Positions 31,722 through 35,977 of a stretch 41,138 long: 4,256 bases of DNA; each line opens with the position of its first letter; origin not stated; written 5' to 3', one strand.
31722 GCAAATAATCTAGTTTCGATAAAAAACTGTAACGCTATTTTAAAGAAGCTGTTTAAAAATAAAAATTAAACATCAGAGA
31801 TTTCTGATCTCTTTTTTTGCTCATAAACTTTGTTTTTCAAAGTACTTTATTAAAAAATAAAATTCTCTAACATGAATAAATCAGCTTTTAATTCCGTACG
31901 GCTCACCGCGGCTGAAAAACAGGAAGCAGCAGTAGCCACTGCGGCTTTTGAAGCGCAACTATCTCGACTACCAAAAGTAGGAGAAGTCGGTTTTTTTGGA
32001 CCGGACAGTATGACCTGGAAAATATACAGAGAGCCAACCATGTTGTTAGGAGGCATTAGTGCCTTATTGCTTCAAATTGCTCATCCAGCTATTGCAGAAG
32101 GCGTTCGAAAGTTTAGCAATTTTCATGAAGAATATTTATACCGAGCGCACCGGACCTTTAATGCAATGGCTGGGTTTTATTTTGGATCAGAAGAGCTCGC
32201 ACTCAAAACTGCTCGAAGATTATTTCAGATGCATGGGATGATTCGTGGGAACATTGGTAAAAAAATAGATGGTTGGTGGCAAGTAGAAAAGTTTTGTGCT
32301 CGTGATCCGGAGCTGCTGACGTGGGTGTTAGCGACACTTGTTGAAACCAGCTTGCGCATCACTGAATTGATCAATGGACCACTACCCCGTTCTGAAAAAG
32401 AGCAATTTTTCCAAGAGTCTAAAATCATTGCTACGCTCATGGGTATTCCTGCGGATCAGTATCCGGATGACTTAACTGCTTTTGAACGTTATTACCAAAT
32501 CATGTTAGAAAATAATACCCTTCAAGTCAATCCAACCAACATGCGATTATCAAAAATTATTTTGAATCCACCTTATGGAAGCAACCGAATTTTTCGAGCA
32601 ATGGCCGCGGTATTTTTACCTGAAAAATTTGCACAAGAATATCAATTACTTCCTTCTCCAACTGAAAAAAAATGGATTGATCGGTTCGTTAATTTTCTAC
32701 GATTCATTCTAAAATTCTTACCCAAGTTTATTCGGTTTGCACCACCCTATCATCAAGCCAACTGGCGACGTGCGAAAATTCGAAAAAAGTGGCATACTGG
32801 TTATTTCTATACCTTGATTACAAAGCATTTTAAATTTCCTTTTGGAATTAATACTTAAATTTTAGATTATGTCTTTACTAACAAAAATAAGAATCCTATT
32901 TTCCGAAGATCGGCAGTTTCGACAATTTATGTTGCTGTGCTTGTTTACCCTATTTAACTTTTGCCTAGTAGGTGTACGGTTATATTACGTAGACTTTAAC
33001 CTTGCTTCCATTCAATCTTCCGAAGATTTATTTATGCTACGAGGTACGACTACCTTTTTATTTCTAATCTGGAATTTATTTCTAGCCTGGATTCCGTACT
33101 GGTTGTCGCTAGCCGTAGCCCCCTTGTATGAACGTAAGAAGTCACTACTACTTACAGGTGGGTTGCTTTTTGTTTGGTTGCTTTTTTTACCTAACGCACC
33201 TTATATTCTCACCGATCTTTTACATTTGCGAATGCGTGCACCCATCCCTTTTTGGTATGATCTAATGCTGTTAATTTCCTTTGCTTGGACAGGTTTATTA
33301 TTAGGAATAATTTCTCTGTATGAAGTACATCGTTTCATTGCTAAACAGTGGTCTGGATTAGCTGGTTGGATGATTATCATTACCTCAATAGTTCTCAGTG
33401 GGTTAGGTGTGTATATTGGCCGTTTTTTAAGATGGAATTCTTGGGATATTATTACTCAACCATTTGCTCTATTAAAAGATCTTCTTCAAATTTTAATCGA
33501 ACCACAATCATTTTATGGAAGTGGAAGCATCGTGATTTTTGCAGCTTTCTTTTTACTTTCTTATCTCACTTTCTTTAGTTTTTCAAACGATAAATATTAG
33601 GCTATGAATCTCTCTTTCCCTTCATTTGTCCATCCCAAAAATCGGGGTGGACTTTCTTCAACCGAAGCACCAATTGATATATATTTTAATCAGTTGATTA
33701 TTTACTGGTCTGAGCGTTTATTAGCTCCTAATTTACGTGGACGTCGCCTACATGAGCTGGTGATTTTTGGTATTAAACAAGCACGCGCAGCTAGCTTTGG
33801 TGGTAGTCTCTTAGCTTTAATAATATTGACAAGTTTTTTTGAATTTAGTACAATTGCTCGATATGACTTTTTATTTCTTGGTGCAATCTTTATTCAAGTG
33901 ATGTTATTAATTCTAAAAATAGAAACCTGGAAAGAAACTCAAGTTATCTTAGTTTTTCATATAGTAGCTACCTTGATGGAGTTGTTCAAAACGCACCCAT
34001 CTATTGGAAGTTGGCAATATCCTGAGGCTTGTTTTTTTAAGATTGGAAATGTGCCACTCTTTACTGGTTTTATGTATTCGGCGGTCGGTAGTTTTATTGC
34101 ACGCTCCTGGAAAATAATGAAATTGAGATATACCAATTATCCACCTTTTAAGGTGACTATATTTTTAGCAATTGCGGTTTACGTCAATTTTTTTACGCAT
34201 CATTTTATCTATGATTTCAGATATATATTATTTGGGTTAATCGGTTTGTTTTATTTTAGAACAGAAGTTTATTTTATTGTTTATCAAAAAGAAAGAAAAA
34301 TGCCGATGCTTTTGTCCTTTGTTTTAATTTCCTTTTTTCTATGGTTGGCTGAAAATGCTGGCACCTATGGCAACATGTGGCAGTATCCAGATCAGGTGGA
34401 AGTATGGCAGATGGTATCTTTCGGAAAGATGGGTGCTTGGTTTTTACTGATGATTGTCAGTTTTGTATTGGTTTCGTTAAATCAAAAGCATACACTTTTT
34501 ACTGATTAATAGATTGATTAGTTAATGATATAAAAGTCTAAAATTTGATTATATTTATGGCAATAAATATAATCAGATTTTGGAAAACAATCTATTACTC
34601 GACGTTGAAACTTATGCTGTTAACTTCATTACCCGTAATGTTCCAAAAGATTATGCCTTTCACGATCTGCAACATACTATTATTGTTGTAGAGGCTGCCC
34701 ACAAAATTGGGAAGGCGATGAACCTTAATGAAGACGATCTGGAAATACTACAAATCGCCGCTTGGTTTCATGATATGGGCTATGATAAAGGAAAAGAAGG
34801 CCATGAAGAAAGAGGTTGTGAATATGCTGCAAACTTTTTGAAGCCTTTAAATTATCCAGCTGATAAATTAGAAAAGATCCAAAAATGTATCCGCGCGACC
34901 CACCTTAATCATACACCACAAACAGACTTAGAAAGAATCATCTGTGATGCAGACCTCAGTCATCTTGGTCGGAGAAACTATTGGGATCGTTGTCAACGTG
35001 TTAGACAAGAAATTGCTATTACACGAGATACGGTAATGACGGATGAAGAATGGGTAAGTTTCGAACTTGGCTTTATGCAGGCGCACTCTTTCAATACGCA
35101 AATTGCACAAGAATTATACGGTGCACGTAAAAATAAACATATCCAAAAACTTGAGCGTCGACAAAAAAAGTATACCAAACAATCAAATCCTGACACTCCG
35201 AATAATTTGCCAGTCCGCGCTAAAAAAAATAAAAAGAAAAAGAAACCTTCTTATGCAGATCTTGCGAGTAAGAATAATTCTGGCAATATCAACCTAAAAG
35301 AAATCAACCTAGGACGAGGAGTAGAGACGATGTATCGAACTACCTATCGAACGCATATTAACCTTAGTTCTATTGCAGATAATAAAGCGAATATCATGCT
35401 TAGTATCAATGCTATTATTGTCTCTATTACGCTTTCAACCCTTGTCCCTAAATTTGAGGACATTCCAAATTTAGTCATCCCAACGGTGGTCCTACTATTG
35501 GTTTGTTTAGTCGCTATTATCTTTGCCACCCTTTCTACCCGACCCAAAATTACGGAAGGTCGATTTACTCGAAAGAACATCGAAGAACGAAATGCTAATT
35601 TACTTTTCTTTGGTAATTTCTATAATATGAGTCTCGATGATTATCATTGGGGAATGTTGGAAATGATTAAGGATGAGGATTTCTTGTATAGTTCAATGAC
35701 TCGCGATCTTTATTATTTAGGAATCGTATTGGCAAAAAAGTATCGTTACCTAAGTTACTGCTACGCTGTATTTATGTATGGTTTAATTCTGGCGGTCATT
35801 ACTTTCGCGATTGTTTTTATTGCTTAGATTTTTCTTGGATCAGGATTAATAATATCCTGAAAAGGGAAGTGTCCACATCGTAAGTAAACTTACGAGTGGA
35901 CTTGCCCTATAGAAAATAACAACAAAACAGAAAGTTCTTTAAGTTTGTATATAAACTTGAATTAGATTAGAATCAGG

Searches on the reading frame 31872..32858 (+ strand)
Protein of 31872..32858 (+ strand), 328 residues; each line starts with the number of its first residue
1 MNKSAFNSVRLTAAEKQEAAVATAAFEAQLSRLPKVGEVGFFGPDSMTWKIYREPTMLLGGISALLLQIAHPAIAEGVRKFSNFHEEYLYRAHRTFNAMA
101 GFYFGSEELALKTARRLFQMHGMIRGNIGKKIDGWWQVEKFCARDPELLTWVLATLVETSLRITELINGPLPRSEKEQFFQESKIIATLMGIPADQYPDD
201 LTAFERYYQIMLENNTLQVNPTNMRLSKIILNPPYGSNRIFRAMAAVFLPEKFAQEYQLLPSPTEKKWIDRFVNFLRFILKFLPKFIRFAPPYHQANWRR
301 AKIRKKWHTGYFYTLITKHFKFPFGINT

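Call 15: search_protein_families(library=pfam, proteins=[window:31872-32858:+], max_evalue=0.0001)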
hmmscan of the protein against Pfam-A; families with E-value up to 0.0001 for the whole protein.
window:31872-32858:+ (328 aa): 1 family
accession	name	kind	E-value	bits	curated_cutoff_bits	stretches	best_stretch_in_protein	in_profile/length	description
PF09995.15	MPAB_Lcp_cat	-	8.6e-50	170.4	23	1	49-277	1-230/231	ER-bound oxygenase mpaB/B'/Rubber oxygenase, catalytic domain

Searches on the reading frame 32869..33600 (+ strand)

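Call 15: search_protein_families(library=pfam, proteins=[window:32869-33600:+], max_evalue=0.0001)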
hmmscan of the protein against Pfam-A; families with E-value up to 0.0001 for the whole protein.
window:32869-33600:+ (243 aa): 1 family
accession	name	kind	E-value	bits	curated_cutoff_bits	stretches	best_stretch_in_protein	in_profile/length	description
PF07099.16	DUF1361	-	8e-45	153.2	25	1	68-216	1-152/169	Protein of unknown function (DUF1361)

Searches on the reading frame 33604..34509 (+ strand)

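Call 15: search_protein_families(library=pfam, proteins=[window:33604-34509:+], max_evalue=0.0001)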
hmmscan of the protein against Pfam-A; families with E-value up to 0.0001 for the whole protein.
window:33604-34509:+ (301 aa): 1 family
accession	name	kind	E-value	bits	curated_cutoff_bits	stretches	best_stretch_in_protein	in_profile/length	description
PF05675.17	DUF817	-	3.2e-94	315.5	25.9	1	51-287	1-237/237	Protein of unknown function (DUF817)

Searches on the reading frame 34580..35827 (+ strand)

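Call 15: search_protein_families(library=pfam, proteins=[window:34580-35827:+], max_evalue=0.0001)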
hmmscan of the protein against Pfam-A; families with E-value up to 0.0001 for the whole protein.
window:34580-35827:+ (415 aa): 2 families
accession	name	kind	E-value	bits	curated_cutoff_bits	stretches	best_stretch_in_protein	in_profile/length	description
PF18967.5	PycTM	-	1e-33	116.4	27.2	1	295-401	6-107/107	Pycsar effector protein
PF01966.28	HD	-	5.3e-12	46.5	22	1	30-125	2-111/116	HD domain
